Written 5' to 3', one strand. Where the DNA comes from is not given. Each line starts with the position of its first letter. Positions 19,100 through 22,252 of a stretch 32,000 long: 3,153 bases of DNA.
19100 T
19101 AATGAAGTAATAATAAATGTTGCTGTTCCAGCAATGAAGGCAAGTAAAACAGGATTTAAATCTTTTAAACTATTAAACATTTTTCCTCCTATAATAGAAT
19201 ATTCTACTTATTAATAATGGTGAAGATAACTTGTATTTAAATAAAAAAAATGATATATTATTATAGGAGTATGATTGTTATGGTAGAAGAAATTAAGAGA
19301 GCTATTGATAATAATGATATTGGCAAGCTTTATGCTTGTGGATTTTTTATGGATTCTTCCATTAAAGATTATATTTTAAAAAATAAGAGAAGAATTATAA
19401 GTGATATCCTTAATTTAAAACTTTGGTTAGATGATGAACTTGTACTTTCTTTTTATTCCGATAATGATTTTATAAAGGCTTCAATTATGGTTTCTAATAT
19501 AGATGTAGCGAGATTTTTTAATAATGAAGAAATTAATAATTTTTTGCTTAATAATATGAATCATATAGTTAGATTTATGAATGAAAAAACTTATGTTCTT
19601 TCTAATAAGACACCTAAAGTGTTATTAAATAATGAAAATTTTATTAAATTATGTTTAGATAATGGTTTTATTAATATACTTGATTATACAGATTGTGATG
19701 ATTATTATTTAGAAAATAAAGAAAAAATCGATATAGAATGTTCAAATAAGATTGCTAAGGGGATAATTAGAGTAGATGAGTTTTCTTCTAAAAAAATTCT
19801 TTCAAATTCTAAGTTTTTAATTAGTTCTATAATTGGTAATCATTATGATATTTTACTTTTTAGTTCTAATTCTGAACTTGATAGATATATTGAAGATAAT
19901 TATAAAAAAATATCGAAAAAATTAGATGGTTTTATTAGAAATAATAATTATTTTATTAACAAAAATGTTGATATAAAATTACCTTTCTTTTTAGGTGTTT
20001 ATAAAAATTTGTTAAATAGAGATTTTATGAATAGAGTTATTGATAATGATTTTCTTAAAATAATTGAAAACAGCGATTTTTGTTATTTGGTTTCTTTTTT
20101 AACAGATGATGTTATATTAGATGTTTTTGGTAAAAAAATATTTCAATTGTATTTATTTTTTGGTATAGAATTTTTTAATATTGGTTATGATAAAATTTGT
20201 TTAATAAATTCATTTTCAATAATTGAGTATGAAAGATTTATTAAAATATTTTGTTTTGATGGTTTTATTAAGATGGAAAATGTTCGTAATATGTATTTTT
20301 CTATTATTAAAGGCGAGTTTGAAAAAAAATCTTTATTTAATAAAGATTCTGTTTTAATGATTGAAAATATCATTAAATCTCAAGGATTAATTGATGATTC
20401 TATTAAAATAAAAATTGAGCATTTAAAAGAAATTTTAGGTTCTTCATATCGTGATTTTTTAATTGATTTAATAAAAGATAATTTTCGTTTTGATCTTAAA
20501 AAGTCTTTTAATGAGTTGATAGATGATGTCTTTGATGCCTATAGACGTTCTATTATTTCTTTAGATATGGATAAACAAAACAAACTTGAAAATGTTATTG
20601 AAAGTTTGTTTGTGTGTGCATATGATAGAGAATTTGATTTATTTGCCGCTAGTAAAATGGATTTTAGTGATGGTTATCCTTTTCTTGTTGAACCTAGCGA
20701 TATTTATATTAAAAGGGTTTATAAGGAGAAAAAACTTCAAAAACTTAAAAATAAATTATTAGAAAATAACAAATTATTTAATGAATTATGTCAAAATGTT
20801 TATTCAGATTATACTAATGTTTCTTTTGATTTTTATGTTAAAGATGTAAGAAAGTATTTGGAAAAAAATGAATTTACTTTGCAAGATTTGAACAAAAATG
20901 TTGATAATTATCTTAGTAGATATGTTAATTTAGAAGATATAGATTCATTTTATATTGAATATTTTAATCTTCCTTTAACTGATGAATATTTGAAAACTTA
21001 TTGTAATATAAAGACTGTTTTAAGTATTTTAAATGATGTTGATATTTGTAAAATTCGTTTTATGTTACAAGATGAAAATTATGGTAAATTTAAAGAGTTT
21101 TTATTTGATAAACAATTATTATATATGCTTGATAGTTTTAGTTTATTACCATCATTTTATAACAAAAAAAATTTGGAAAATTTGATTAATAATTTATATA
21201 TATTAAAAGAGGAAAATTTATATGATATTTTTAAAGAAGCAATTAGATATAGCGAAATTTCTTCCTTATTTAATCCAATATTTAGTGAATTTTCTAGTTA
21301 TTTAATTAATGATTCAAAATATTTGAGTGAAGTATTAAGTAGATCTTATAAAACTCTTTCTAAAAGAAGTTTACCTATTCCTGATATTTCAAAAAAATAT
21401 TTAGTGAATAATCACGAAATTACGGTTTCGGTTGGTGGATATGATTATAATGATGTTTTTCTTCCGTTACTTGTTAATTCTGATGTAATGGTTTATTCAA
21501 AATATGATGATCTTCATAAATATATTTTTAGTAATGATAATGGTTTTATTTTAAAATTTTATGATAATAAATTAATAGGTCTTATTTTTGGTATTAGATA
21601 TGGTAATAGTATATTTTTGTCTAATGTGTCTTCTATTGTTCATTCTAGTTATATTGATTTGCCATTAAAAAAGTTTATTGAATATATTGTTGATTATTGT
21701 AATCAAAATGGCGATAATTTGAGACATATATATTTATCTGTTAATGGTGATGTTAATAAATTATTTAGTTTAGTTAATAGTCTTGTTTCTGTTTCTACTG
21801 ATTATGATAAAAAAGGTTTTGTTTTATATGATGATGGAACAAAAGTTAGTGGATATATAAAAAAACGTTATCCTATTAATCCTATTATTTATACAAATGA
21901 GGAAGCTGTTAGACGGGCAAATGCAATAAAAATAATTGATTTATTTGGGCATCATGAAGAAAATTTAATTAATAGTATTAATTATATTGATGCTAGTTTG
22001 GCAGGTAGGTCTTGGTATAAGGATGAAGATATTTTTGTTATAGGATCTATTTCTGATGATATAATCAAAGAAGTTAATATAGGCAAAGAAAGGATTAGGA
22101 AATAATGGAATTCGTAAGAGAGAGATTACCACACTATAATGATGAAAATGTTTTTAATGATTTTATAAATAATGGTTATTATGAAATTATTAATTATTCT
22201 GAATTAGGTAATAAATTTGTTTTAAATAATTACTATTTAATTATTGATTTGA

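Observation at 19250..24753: Two translationally coupled, mutually paralogous giant ORFs of unassignable family between zupT and the alaS T-box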

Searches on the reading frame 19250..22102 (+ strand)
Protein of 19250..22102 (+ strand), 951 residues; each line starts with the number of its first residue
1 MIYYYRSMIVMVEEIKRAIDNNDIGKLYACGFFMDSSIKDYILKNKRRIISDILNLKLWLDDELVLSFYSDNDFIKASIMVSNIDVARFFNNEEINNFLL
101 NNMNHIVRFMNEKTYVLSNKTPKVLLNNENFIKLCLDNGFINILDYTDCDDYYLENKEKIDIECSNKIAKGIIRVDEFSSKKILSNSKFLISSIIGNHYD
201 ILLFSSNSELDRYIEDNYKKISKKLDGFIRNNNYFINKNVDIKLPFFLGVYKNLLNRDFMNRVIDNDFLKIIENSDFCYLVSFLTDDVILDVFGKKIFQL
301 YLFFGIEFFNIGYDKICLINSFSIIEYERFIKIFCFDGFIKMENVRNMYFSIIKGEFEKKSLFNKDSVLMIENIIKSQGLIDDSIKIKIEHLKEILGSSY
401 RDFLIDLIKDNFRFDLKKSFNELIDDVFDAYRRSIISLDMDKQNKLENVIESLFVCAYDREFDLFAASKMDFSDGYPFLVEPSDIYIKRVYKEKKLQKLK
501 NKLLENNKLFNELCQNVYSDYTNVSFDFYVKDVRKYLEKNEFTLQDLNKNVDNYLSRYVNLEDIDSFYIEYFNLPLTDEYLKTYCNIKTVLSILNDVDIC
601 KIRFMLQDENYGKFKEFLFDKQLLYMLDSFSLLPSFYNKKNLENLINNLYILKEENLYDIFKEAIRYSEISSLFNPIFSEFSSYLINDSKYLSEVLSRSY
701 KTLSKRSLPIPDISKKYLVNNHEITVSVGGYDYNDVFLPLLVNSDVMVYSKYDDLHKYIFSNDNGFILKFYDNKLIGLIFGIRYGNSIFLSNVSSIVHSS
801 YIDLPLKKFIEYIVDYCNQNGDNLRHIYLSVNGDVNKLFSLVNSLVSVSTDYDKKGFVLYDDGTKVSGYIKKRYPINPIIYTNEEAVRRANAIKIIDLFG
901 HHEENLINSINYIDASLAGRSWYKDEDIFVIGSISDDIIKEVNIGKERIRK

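Call 4: search_protein_families(library=pfam, proteins=[window:19250-22102:+], max_evalue=1)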
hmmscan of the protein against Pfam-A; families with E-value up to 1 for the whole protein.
window:19250-22102:+ (951 aa): 2 families
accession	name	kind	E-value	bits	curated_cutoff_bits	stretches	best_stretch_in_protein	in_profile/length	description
PF14406.12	Bacteroid_pep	-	0.15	12.8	25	1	494-511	2-19/52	Ribosomally synthesized peptide in Bacteroidetes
PF08154.18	NLE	-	0.44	11.5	23.4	0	482-532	18-59/68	NLE (NUC135) domain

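Call 5: search_protein_families(library=padloc, proteins=[window:19250-22102:+], max_evalue=1)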
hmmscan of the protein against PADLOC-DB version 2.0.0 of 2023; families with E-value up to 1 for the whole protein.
window:19250-22102:+ (951 aa): 0 families

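Call 6: search_protein_families(library=ncbifam, proteins=[window:19250-22102:+], max_evalue=1)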
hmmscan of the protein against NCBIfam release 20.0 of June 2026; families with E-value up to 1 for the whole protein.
window:19250-22102:+ (951 aa): 1 family
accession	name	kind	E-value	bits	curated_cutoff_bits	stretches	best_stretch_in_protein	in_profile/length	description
TIGR04194.1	grasp_w_spasm_A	domain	0.097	12.9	33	1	494-509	2-17/28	grasp-with-spasm system A modified peptide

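Call 12: search_solved_structures(query=window:19250-22102:+, max_evalue=10)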
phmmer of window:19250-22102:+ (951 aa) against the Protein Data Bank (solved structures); distinct sequences matched with E-value up to 10: 3.
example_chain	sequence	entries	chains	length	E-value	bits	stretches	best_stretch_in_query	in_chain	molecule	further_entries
6x89_S5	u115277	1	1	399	0.33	12.3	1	138-187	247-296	serine/arginine-rich-splicing factor SR34 isoform X2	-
2k5n_A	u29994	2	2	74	0.44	11.8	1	338-391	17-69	Putative cold-shock protein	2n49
6nkl_A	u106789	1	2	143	1.8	9.8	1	32-84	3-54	Ribonuclease VapC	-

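Call 16: find_homologous_proteins(query=window:19250-22102:+)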
Query window:19250-22102:+ (951 aa): 17 proteins with E <= 0.001 among 8000 candidates.
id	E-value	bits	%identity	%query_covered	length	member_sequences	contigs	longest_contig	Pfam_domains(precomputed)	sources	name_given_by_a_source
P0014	0.0e+0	2025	100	99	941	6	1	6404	-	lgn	-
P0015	0.0e+0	1709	83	99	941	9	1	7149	-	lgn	-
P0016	0.0e+0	1186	59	99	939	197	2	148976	-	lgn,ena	-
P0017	0.0e+0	1158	58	99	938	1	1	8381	-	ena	-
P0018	0.0e+0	1133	58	99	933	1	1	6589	-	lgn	-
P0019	0.0e+0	1117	57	99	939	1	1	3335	-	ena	-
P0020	0.0e+0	1101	56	98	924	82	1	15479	-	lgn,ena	-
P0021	0.0e+0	1099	55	99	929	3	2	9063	-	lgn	-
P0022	0.0e+0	1048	56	99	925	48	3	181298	-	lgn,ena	-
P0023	0.0e+0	1047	56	99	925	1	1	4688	-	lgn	-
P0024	0.0e+0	1046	55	98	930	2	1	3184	-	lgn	-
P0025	0.0e+0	1042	55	98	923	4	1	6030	-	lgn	-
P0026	0.0e+0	1017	55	99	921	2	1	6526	-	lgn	-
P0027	2.4e-187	643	41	97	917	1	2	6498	-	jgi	-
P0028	3.8e-181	623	41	97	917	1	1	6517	-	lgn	-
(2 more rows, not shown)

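Call 26: search_protein_families(library=phrogs, proteins=[window:19280-22102:+], max_evalue=1)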
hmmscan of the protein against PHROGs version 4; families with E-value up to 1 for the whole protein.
window:19280-22102:+ (941 aa): 1 family
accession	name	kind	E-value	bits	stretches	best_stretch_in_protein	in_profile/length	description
phrog_1161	-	connector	0.69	11.2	0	788-822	19-52/106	head-tail adaptor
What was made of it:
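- Checked: No curated family matches (calls 4, 5, 6, 26).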

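Call 89: predict_structure(alignment_id=A6)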
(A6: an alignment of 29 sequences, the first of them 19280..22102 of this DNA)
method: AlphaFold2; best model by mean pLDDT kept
length: 941 residues; sequences in the alignment: 29
mean_pLDDT: 87.6   pTM: 0.56
mean pLDDT of the five models: 87.6, 86.5, 85.9, 85.5, 85.2
residues with pLDDT >= 90: 450; 70-90: 451; 50-70: 40; < 50: 0
segments of 3 or more residues with pLDDT < 50: none
pLDDT, mean of each block of 10 residues (from residue 1): 80 72 68 85 78 70 87 87 91 94 89 92 94 87 93 94 89 92 92 92 94 90 73 91 91 77 80 93 94 93 92 95 92 94 89 79 83 88 90 88 85 93 89 90 90 90 89 91 88 88 88 86 89 87 86 79 91 92 91 88 92 93 89 89 79 75 74 72 92 93 91 93 93 88 94 95 93 93 87 93 93 91 79 85 86 83 89 90 92 76 86 88 86 77 54
secondary structure, 60 per line:
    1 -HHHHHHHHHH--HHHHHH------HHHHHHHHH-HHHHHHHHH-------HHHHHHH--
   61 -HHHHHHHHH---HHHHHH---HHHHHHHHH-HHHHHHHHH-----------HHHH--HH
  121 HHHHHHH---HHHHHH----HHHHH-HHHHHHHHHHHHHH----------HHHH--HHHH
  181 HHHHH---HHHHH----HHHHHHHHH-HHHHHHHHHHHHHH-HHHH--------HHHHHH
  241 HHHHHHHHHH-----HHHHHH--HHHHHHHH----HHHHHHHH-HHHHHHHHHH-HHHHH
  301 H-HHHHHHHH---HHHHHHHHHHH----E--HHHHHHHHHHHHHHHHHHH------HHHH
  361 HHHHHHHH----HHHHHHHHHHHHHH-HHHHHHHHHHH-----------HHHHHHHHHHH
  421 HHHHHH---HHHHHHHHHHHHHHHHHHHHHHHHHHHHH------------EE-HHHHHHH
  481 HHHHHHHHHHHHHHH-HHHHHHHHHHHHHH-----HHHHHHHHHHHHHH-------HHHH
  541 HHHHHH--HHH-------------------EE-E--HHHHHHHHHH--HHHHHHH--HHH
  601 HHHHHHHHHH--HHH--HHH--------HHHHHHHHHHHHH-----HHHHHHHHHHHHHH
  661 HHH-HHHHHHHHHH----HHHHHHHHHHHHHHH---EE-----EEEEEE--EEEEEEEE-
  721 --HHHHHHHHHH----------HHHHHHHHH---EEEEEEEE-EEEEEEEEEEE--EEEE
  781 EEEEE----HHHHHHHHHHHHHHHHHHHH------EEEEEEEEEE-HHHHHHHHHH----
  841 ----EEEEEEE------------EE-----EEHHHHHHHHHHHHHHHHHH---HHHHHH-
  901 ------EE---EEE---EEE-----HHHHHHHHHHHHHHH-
elements in order (helices of 4 or more, strands of 3 or more residues): H2-11 H14-19 H26-34 H36-44 H52-58 H62-70 H74-79 H83-91 H93-101 H113-116 H119-127 H131-136 H141-145 H147-160 H171-174 H177-185 H189-193 H198-206 H208-221 H223-226 H235-250 H256-261 H264-271 H276-283 H285-294 H296-301 H303-310 H314-324 H332-350 H357-368 H373-386 H388-398 H410-426 H430-458 H474-495 H497-510 H516-529 H537-546 H577-586 H589-595 H598-610 H629-641 H647-663 H665-674 H679-693 E704-709 E712-719 H723-732 H743-751 E755-762 E764-774 E777-785 H790-809 E816-825 H827-836 E845-851 H873-890 H894-899 E912-914 E918-920 H926-940

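Call 95: fold_search(model_id=the predicted structure, library=pdb)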
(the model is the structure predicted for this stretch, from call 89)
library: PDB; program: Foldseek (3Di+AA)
matches with E <= 10: 353; with E <= 0.001: 0
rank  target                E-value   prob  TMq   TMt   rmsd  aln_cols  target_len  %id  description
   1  4u9v                  2.5e-02  1.00  0.11  0.39   7.2       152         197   14  Crystal structure of NatD (Naa40p) bound to acetyl CoA (released 2015-01-28)
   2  1m1d_A                4.3e-02  1.00  0.11  0.49   6.5       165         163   12  TETRAHYMENA GCN5 WITH BOUND BISUBSTRATE ANALOG INHIBITOR (released 2002-10-30)
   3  9cr5_A                4.7e-02  0.99  0.09  0.37   7.3       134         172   15  Crystal structure of GNAT superfamily acetyltransferase PA2271 from Pseudomonas aeruginosa (released 2025-05-28)
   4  5hh1                  5.1e-02  0.99  0.11  0.41   7.9       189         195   16  Crystal structure of human Naa60 mutant - F34A in complex with CoA (released 2016-09-14)
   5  5trm_F                5.5e-02  1.00  0.12  0.52   5.2       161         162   12  Crystal structure of human GCN5 histone acetyltransferase domain (released 2017-12-06)
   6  5hh0                  5.5e-02  0.99  0.11  0.41  16.9       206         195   14  Crystal structure of human Naa60 in complex with CoA (released 2016-09-14)
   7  9cr5_B                5.5e-02  0.98  0.07  0.30   6.4        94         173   15  Crystal structure of GNAT superfamily acetyltransferase PA2271 from Pseudomonas aeruginosa (released 2025-05-28)
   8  5trm_H                5.8e-02  1.00  0.12  0.50   5.9       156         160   10  Crystal structure of human GCN5 histone acetyltransferase domain (released 2017-12-06)
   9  5ix3                  6.3e-02  0.99  0.11  0.46   7.6       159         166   15  Crystal structure of N-acetyltransferase from Staphylococcus aureus. (released 2017-04-05)
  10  8h6c_E                8.1e-02  1.00  0.11  0.50   6.7       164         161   13  Crystal structure of human GCN5 histone acetyltransferase domain bound with malonyl-CoA (released 2023-05-03)
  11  4mj8_B                8.1e-02  0.98  0.10  0.41   7.8       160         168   15  Crystal structure of spermidine N-acetyltransferase from Vibrio cholerae in complex with polyamine (released 2013-09-25)
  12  3owc_A                8.4e-02  0.97  0.08  0.33   8.1       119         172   11  Crystal structure of GNAT superfamily protein PA2578 from Pseudomonas aeruginosa (released 2010-11-03)
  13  1cm0_B                8.8e-02  0.95  0.09  0.42  10.6       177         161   10  CRYSTAL STRUCTURE OF THE PCAF/COENZYME-A COMPLEX (released 1999-07-06)
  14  4crz_B                9.6e-02  0.97  0.06  0.34   9.2       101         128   11  Direct visualisation of strain-induced protein prost-translational modification (released 2015-03-25)
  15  8h66_E                1.0e-01  0.99  0.11  0.48   6.8       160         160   11  Crystal structure of human GCN5 histone acetyltransferase domain bound with propionyl-CoA (released 2023-05-03)
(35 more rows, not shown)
